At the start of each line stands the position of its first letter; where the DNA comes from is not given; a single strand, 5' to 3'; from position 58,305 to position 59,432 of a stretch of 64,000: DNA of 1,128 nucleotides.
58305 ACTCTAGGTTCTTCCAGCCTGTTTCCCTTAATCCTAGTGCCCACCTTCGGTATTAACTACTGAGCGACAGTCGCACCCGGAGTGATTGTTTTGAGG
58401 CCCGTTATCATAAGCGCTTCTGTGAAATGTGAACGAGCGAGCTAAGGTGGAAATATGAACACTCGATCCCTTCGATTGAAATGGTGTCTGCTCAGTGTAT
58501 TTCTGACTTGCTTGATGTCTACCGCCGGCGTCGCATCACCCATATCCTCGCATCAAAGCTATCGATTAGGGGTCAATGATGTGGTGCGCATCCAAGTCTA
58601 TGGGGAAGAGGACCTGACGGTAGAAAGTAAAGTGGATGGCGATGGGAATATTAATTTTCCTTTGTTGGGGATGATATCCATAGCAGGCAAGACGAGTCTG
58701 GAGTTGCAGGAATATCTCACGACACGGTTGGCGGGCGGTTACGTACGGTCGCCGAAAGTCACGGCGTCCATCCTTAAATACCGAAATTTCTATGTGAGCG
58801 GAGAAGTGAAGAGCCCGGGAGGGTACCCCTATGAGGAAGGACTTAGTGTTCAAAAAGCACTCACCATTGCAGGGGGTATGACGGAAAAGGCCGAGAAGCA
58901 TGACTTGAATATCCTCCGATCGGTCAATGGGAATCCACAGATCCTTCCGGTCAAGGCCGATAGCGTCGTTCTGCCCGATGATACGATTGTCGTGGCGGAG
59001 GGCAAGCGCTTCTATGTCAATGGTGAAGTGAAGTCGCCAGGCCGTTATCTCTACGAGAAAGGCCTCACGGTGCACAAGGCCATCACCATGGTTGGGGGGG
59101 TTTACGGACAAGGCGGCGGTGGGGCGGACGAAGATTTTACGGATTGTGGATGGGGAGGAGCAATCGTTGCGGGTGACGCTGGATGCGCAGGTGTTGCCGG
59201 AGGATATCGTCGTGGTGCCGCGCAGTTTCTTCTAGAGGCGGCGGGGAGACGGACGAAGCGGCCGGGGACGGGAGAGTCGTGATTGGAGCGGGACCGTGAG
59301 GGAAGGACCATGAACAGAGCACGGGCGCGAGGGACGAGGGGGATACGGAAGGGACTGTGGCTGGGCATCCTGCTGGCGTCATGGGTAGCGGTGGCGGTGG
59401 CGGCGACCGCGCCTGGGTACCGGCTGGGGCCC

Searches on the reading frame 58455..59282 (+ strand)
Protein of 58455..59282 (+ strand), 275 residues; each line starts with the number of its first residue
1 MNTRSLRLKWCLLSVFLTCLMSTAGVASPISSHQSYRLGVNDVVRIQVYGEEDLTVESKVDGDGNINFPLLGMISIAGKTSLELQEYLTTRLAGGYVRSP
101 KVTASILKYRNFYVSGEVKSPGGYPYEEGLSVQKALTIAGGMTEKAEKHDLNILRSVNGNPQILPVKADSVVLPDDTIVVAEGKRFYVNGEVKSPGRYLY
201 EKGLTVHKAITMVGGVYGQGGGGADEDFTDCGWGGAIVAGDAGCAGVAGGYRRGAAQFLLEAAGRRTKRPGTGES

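Call 9: search_protein_families(library=pfam, proteins=[window:58455-59282:+], max_evalue=0.01)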
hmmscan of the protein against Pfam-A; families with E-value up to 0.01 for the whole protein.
window:58455-59282:+ (275 aa): 3 families
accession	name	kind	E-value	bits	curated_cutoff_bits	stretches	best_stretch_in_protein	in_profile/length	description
PF02563.21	Poly_export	-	1.5e-22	79.9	28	1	32-106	3-76/77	Polysaccharide biosynthesis/export protein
PF10531.15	SLBB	-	1.1e-19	70.4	27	2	112-161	2-50/55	SLBB domain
PF22461.2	SLBB_2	-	1.1e-13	51.5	27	2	111-167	2-58/79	SLBB domain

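Call 29: search_protein_families(library=ncbifam, proteins=[window:58455-59282:+], max_evalue=0.001)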
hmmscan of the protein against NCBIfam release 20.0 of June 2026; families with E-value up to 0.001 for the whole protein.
window:58455-59282:+ (275 aa): 4 families
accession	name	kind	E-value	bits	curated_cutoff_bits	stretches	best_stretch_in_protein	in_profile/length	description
TIGR03028.1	EpsE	equivalog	2.1e-34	118.9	262.65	1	36-220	2-199/239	polysaccharide export protein EpsE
TIGR03027.2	pepcterm_export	equivalog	1.7e-27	96.1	180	1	35-173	2-146/169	XrtA/PEP-CTERM system exopolysaccharide export protein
NF041843.1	EpsY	equivalog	1.9e-18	66.4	320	1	30-162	47-181/211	exopolysaccharide export protein EpsY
NF011658.0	PRK15078.1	subfamily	1.8e-16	59.9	333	1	34-167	83-227/380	polysaccharide export protein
